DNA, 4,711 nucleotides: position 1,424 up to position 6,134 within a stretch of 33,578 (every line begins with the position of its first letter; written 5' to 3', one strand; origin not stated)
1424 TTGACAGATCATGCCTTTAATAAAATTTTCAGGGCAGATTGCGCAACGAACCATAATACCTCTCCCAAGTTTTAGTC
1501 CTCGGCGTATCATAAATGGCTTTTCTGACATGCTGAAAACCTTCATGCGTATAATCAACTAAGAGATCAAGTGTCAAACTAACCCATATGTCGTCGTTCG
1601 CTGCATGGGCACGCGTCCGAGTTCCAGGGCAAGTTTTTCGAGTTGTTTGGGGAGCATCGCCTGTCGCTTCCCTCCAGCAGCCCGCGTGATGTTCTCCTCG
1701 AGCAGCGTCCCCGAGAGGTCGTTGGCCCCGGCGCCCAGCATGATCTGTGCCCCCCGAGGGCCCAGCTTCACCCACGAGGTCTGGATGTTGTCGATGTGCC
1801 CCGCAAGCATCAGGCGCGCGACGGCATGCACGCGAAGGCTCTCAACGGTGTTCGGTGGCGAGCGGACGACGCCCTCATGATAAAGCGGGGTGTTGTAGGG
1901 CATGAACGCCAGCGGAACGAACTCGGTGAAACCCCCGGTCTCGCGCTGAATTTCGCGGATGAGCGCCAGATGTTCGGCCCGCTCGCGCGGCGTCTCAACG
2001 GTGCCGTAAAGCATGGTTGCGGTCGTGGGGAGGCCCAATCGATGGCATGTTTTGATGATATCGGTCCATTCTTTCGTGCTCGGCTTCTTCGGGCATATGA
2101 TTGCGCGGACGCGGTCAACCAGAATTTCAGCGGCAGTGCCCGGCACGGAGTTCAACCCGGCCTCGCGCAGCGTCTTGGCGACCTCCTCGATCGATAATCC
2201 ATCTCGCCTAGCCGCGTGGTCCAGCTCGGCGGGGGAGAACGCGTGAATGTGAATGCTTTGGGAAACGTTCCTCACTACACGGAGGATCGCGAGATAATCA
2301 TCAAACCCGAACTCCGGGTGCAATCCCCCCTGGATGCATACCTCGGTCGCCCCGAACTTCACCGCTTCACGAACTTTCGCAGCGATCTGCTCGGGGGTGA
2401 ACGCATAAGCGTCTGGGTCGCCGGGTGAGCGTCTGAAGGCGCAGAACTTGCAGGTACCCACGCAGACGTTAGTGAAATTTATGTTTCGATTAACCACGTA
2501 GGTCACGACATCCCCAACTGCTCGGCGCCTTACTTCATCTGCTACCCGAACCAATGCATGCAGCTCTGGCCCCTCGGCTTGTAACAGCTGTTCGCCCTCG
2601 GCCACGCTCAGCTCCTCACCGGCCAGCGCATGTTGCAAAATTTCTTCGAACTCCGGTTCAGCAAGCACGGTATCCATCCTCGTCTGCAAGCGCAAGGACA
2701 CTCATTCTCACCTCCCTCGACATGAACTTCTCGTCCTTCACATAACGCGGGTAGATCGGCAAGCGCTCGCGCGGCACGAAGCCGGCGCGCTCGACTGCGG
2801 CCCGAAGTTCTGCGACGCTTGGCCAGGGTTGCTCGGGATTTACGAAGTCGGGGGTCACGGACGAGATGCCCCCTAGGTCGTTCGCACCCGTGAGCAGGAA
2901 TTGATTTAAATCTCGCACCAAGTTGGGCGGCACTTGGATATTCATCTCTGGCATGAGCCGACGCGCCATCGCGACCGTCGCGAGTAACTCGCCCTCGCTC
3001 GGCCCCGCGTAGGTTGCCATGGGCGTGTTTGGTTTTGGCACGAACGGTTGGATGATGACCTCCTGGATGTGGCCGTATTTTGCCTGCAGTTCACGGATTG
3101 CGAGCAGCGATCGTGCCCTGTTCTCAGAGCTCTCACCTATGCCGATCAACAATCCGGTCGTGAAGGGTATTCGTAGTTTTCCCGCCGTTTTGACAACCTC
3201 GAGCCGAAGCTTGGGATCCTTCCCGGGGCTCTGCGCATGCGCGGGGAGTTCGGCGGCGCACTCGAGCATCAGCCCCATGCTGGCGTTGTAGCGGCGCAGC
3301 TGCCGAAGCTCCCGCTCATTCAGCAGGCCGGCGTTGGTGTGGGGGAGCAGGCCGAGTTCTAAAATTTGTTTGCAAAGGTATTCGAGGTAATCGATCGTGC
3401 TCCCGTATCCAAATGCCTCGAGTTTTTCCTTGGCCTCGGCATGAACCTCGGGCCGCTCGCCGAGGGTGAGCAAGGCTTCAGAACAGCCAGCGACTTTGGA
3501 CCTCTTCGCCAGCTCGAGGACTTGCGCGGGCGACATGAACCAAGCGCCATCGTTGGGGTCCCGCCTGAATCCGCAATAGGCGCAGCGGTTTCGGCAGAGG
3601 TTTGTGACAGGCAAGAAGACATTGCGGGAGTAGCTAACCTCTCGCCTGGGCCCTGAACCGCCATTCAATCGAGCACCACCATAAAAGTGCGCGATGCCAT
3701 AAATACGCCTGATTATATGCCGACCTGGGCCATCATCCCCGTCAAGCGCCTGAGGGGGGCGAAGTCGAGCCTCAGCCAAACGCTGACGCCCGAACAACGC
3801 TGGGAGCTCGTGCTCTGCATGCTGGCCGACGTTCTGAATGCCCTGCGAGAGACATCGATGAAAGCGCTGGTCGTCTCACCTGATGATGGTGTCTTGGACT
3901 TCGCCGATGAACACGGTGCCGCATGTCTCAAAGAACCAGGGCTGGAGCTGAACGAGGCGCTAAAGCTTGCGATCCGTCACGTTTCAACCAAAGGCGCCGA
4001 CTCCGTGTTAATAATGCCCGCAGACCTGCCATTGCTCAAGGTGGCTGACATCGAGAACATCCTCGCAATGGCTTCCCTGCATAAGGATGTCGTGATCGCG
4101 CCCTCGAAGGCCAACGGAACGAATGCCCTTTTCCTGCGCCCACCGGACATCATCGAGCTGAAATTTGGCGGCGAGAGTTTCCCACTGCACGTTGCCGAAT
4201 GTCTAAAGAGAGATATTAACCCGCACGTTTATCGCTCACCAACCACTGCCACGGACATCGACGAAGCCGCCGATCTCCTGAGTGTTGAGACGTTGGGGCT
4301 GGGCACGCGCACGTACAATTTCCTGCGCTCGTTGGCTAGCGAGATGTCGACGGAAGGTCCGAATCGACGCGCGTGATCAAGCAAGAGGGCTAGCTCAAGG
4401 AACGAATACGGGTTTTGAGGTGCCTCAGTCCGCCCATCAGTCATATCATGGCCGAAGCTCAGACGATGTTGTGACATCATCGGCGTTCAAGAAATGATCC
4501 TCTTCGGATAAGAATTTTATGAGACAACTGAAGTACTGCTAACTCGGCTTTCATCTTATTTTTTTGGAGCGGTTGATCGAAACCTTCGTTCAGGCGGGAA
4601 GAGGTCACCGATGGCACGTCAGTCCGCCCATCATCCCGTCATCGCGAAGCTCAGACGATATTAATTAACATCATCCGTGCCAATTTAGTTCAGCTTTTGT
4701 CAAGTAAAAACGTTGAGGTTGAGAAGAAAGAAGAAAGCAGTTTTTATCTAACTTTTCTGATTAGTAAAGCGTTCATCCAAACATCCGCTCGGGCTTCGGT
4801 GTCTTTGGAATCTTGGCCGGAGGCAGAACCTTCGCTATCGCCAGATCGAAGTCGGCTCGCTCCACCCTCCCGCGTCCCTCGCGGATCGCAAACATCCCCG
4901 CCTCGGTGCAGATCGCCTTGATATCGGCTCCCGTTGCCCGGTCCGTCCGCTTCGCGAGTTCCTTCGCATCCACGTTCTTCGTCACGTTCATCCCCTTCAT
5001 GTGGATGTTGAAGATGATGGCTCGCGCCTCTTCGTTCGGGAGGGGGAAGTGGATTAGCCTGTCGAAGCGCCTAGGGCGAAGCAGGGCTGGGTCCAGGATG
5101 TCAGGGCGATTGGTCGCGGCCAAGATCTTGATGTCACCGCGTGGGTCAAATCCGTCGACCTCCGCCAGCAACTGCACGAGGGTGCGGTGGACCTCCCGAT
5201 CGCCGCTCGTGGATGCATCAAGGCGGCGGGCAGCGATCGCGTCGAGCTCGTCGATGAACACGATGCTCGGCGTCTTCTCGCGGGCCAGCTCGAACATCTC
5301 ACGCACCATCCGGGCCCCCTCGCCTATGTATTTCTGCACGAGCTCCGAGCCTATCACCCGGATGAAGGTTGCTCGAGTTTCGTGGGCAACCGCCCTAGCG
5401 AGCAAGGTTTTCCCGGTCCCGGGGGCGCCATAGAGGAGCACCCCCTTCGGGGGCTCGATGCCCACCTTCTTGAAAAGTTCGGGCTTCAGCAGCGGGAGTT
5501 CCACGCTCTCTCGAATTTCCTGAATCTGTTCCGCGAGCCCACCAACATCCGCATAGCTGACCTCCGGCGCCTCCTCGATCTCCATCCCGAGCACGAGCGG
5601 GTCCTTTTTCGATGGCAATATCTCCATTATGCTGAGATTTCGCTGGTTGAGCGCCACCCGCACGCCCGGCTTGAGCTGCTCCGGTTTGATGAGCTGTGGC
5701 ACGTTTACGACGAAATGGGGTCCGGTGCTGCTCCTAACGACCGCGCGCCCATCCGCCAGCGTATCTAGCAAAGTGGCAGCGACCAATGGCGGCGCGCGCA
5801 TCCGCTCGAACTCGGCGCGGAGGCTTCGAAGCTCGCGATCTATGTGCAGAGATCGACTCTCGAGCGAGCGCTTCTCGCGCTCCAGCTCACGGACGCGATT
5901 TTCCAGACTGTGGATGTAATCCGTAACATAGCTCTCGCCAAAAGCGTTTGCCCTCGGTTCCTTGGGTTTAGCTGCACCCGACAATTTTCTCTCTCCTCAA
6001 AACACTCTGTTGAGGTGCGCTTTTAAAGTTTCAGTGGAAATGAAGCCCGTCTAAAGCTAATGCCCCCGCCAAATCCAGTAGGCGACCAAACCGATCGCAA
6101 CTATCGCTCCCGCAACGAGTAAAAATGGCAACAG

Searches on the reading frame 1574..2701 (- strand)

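Call 24: search_protein_families(library=pfam, proteins=[window:1574-2701:-], max_evalue=0.00001)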
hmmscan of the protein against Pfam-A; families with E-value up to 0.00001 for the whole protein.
window:1574-2701:- (375 aa): 2 families
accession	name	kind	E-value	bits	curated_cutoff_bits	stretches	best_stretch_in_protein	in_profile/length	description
PF04055.27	Radical_SAM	-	4.4e-24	85.9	29.5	1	74-248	1-166/166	Radical SAM superfamily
PF19288.4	CofH_C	-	1e-17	64.5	27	1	257-372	3-116/125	CofH/MqnC C-terminal region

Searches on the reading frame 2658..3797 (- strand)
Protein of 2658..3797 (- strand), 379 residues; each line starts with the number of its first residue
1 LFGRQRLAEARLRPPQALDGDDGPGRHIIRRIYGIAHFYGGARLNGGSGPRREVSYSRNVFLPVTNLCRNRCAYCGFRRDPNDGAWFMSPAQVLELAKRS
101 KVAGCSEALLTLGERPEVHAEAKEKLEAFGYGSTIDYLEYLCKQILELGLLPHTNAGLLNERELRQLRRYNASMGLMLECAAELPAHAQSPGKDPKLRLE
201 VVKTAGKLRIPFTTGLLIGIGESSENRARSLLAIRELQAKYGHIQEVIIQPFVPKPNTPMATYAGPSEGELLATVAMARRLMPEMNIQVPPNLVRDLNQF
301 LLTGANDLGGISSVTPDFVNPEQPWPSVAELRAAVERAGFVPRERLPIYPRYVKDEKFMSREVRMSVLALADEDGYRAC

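Call 24: search_protein_families(library=pfam, proteins=[window:2658-3797:-], max_evalue=0.00001)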
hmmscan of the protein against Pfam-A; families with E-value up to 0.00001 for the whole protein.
window:2658-3797:- (379 aa): 1 family
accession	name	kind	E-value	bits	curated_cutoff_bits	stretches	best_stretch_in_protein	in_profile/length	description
PF04055.27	Radical_SAM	-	4.9e-15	56.5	29.5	1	63-228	2-160/166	Radical SAM superfamily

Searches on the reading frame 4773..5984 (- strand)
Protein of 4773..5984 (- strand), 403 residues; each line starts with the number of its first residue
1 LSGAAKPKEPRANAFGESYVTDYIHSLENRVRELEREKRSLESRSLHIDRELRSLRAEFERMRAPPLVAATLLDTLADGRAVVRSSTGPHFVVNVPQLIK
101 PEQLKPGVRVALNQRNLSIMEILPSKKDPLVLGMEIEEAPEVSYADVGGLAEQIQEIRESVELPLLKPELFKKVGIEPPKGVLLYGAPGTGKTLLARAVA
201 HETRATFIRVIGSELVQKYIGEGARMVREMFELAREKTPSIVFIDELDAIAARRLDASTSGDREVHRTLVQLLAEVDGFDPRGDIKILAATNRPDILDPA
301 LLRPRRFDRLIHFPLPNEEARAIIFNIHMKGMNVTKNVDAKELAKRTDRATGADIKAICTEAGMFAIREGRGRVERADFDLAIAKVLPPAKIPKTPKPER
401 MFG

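Call 24: search_protein_families(library=pfam, proteins=[window:4773-5984:-], max_evalue=0.00001)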
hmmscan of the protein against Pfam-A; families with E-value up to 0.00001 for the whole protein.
window:4773-5984:- (403 aa): 4 families
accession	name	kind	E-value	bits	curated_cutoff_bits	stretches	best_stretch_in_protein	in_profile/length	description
PF00004.35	AAA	-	1.4e-41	142.5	21.2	1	182-315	1-131/131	ATPase family associated with various cellular activities (AAA)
PF16450.11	Prot_ATP_ID_OB_C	-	5.7e-14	52.1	23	1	70-124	2-56/56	Proteasomal ATPase OB C-terminal domain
PF17862.7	AAA_lid_3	-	1.2e-13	50.7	27.2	1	337-380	1-44/45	AAA+ lid domain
PF13191.12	AAA_16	-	1.1e-06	29.7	32.6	0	170-205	15-51/167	AAA ATPase domain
